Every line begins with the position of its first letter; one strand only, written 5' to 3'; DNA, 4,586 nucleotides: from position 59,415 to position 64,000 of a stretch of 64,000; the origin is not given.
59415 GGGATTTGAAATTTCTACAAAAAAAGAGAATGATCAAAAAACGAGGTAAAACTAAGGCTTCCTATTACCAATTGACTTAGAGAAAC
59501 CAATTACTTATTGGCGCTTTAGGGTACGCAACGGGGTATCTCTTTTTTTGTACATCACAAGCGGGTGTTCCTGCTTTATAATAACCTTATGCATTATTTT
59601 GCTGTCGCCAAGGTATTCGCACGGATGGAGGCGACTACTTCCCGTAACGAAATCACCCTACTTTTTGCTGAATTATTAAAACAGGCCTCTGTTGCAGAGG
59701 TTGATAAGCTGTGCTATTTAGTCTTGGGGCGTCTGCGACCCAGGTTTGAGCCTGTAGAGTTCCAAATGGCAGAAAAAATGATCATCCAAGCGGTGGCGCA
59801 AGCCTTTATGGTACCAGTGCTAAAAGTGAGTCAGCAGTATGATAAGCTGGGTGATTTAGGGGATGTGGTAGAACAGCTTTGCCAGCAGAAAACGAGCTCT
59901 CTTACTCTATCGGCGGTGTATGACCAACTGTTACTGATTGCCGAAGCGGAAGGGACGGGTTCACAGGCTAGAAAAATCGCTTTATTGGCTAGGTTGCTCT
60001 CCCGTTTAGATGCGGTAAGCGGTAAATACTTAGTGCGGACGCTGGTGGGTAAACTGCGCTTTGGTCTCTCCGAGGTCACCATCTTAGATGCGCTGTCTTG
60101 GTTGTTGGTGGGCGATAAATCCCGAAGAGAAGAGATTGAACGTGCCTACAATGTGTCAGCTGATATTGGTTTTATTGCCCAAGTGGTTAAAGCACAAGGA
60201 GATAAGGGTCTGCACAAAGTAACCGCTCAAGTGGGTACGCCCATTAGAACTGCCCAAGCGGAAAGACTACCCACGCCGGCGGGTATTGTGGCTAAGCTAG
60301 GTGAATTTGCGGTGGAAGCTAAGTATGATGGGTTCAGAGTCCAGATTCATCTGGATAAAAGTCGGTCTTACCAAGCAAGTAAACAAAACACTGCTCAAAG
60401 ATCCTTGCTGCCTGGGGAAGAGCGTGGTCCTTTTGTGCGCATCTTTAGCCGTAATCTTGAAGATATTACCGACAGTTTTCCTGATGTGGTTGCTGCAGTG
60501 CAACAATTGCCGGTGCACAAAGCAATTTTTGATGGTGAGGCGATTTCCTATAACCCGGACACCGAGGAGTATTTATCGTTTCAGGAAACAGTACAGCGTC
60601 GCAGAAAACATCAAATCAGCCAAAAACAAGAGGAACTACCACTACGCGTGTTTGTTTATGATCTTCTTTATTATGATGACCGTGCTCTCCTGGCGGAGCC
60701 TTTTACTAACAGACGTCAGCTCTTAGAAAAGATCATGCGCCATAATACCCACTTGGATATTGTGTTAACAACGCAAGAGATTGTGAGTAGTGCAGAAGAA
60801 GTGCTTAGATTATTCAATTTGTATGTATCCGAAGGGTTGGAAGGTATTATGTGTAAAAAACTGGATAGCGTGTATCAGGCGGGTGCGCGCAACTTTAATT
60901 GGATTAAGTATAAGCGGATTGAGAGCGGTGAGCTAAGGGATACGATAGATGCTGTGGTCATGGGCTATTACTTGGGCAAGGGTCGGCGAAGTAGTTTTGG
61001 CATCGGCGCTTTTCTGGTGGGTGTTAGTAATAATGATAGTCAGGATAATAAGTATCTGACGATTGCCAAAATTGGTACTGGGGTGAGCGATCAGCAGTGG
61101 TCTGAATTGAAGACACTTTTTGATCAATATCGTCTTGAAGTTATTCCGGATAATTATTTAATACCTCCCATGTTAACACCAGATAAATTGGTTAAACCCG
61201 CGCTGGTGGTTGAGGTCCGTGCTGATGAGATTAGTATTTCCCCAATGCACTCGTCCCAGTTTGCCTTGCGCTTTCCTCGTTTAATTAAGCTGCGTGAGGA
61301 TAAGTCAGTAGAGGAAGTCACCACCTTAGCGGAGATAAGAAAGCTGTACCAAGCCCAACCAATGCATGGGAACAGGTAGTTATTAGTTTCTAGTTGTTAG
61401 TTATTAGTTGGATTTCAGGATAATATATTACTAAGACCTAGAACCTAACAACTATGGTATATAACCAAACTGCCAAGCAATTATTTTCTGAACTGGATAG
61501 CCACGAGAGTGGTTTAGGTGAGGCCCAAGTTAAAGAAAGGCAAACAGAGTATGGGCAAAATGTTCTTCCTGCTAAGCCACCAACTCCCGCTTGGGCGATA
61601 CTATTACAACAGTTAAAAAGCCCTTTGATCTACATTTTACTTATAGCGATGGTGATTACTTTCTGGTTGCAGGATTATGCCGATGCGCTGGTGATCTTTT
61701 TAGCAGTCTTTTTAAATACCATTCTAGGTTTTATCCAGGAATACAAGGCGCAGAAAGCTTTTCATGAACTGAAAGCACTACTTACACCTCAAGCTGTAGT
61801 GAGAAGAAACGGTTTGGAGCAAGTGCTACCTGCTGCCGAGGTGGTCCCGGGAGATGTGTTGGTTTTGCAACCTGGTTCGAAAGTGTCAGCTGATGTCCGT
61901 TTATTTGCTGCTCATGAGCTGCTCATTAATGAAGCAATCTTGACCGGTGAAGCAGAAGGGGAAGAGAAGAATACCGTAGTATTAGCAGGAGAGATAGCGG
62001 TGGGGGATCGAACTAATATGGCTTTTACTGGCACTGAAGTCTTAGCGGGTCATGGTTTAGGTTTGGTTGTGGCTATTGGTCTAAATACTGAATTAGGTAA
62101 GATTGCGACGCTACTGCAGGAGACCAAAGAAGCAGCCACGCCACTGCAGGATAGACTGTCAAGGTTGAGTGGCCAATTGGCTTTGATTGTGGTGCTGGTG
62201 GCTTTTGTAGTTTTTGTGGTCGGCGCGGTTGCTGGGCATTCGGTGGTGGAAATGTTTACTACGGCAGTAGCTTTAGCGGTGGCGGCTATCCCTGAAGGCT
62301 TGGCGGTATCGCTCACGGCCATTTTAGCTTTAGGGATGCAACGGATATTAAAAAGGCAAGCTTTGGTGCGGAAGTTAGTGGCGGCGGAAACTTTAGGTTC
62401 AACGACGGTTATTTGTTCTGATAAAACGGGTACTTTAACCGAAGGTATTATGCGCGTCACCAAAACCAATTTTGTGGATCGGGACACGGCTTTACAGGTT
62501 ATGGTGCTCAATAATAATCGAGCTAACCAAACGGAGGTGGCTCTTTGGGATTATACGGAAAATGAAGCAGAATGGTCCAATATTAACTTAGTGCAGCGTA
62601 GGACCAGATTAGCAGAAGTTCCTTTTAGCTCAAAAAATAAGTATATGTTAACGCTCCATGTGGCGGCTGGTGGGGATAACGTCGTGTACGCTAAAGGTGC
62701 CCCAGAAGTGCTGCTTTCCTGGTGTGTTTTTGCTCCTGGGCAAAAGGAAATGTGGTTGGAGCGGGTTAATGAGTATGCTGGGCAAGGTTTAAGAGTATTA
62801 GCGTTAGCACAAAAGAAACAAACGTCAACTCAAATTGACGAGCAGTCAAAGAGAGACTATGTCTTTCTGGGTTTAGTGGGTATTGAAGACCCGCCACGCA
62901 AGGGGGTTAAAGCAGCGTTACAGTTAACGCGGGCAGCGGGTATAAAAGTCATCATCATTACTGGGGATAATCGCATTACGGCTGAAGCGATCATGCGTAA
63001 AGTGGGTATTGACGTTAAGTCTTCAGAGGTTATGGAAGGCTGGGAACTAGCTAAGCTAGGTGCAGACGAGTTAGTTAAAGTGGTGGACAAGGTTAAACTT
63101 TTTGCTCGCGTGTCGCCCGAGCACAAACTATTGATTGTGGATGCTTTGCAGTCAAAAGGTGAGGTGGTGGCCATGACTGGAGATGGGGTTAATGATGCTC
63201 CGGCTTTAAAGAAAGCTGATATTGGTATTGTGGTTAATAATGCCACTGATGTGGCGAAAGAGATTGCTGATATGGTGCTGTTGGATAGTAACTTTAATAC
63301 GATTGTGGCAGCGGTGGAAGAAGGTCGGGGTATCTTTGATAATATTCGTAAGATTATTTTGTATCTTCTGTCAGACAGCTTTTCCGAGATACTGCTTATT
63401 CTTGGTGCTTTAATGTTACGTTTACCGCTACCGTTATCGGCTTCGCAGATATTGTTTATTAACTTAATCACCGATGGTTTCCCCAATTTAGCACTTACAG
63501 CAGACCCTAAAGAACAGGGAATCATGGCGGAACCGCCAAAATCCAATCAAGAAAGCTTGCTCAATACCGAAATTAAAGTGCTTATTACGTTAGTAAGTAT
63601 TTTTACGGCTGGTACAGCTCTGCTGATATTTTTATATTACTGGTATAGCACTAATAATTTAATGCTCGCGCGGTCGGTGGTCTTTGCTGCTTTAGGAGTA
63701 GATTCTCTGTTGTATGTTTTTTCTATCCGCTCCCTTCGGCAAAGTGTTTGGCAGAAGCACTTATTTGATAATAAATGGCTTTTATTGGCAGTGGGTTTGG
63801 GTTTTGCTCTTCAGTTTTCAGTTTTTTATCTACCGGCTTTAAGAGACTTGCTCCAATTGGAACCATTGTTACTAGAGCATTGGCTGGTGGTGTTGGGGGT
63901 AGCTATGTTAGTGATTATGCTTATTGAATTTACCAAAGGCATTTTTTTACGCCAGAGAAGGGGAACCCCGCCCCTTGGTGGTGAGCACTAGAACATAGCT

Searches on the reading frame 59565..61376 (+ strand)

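Call 16: search_protein_families(library=ncbifam, proteins=[window:59565-61376:+], max_evalue=0.01)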
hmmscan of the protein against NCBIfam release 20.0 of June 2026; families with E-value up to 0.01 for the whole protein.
window:59565-61376:+ (604 aa): 13 families
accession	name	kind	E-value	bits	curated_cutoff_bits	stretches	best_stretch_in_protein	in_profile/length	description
TIGR00574.1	dnl1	superfamily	3.5e-113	379.1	217.8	2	291-596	212-527/527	ATP-dependent DNA ligase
NF041331.1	LigA_Halo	equivalog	2e-93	313.8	830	1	9-595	1-551/552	ATP-dependent DNA ligase LigA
NF002868.0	PRK03180.1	equivalog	1.6e-75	254.7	641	2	287-596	222-507/509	ATP-dependent DNA ligase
NF006701.0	PRK09247.1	equivalog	2.2e-63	215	543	1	14-598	4-538/540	ATP-dependent DNA ligase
TIGR04120.1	DNA_lig_bact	equivalog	1.8e-59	202.1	400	1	14-594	3-525/526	cisplatin damage response ATP-dependent DNA ligase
TIGR02779.1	NHEJ_ligase_lig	equivalog_domain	7.3e-42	143.6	227.75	1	291-586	36-301/302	non-homologous end-joining DNA ligase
NF007210.0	PRK09632.1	equivalog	2e-41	142.2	989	1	246-586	494-778/781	ATP-dependent DNA ligase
TIGR02776.1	NHEJ_ligase_prk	equivalog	9.4e-36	123.8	373.2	1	291-593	27-300/587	DNA ligase D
NF004628.0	PRK05972.1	subfamily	2.6e-30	105.3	895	1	291-587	281-547/870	ATP-dependent DNA ligase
NF006078.0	PRK08224.1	equivalog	2.8e-27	95.6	296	1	234-501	19-234/350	ATP-dependent DNA ligase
NF007211.0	PRK09633.1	equivalog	5e-19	68.1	774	1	279-536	28-275/610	DNA ligase D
NF005796.0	PRK07636.1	subfamily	1.1e-17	64.1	337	1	290-448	39-183/275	ATP-dependent DNA ligase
NF006592.0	PRK09125.1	equivalog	2.4e-10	39.9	200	1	377-511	129-247/283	DNA ligase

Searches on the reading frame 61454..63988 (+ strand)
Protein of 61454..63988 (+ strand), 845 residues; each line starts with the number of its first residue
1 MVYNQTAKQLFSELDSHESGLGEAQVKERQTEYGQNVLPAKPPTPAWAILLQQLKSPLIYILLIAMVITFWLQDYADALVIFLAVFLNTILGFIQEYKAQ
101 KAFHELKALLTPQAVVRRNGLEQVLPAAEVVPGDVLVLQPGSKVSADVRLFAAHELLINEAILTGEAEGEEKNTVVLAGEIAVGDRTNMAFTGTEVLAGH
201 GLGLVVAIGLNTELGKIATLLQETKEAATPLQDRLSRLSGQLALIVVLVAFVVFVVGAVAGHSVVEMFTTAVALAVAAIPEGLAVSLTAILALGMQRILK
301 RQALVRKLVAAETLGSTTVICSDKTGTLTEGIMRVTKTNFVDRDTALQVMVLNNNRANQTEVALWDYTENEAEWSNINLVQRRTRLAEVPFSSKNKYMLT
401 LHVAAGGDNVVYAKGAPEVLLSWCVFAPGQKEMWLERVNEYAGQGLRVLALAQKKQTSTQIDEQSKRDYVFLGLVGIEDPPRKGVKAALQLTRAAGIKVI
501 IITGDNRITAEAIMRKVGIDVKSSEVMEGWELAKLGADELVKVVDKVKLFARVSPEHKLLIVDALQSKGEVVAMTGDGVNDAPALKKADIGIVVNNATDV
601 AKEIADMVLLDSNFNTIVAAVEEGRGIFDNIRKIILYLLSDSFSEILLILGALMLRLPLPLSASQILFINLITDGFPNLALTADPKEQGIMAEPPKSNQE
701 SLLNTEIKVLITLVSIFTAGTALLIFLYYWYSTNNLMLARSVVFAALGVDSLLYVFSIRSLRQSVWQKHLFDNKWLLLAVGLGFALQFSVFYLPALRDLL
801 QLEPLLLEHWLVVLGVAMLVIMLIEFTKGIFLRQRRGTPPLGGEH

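Call 16: search_protein_families(library=ncbifam, proteins=[window:61454-63988:+], max_evalue=0.01)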
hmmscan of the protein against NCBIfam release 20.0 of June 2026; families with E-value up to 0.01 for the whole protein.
window:61454-63988:+ (845 aa): 30 families (the best 25 are shown)
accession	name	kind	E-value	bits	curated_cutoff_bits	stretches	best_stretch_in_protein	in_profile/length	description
TIGR01522.1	ATPase-IIA2_Ca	equivalog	9.3e-184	612.6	798.3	1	9-834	11-852/854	calcium-transporting P-type ATPase, PMR1-type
TIGR01116.1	ATPase-IIA1_Ca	equivalog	4.8e-160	534.3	703.4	2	376-828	366-795/799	calcium-translocating P-type ATPase, SERCA-type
TIGR01523.1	ATPase-IID_K-Na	equivalog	1.2e-130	436.9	645.05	3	356-830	457-988/997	potassium/sodium efflux P-type ATPase, fungal-type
TIGR01647.1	ATPase-IIIA_H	equivalog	1.5e-130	436.7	615.5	1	20-764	1-729/755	plasma-membrane proton-efflux P-type ATPase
TIGR01517.1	ATPase-IIB_Ca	equivalog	2.3e-124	416.5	507.05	1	16-823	51-872/882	calcium-translocating P-type ATPase, PMCA-type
TIGR01106.1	ATPase-IIC_X-K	subfamily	1e-116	391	946.1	4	525-717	637-832/997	Na,H/K antiporter P-type ATPase subunit alpha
TIGR01524.1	ATPase-IIIB_Mg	equivalog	1.8e-116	390.1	610.75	1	7-834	20-863/867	magnesium-translocating P-type ATPase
NF011702.0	PRK15122.1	subfamily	5.7e-99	332.3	975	1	6-834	35-902/907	magnesium-translocating P-type ATPase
TIGR01494.1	ATPase_P-type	subfamily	4.5e-94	315.5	62.3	3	213-519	111-365/478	HAD-IC family P-type ATPase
TIGR01525.1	ATPase-IB_hvy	subfamily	3e-69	234.4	346.25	2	62-522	5-430/560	heavy metal translocating P-type ATPase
TIGR01657.1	P-ATPase-V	hypoth_equivalog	2.4e-60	204.2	618.25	3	8-348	127-479/1055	ATP13A2 family polyamine export P-type ATPase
TIGR01511.1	ATPase-IB1_Cu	subfamily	1.2e-47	163.1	397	3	75-354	43-298/542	copper-translocating P-type ATPase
TIGR01512.1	ATPase-IB2_Cd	subfamily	4.3e-47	160.9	313.5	3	61-339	4-256/494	cadmium family heavy metal-translocating P-type ATPase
NF008262.1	PRK11033.1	equivalog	3.6e-40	138.1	1005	3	63-346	183-454/731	zinc/cadmium/mercury/lead-transporting ATPase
NF007952.0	PRK10671.1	equivalog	3.6e-37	128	1316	3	547-636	694-783/838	copper-exporting P-type ATPase CopA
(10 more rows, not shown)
